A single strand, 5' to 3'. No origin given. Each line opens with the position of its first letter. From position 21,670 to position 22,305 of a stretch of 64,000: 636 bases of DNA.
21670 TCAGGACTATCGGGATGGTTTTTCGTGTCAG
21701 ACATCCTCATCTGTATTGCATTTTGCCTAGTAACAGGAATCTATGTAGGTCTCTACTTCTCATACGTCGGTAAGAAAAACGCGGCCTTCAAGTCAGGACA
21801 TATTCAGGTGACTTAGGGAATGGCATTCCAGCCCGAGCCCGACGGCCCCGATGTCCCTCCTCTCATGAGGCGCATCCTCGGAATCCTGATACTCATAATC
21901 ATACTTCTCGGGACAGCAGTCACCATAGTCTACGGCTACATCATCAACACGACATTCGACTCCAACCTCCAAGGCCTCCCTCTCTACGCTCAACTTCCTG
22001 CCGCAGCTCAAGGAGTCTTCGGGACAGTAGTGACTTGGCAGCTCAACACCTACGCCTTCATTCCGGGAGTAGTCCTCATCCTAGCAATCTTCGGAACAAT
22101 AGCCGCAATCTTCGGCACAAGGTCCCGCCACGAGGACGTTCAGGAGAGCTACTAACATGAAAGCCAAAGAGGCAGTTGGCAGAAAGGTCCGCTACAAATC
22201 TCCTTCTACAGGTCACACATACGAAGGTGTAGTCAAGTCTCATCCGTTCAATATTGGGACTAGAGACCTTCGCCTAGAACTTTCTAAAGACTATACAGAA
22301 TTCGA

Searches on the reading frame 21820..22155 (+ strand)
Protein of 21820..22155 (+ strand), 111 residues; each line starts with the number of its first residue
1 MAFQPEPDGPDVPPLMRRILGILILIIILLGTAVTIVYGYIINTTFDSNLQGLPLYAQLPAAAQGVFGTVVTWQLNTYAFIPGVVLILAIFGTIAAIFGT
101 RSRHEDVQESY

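Call 78: search_protein_families(library=pfam, proteins=[window:21820-22155:+], max_evalue=0.05)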
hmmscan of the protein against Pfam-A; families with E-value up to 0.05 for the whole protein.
window:21820-22155:+ (111 aa): 1 family
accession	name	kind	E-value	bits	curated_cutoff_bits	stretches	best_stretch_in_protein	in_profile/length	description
PF04893.22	Yip1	-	0.0046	17.3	28.6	1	20-103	22-92/173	Yip1 domain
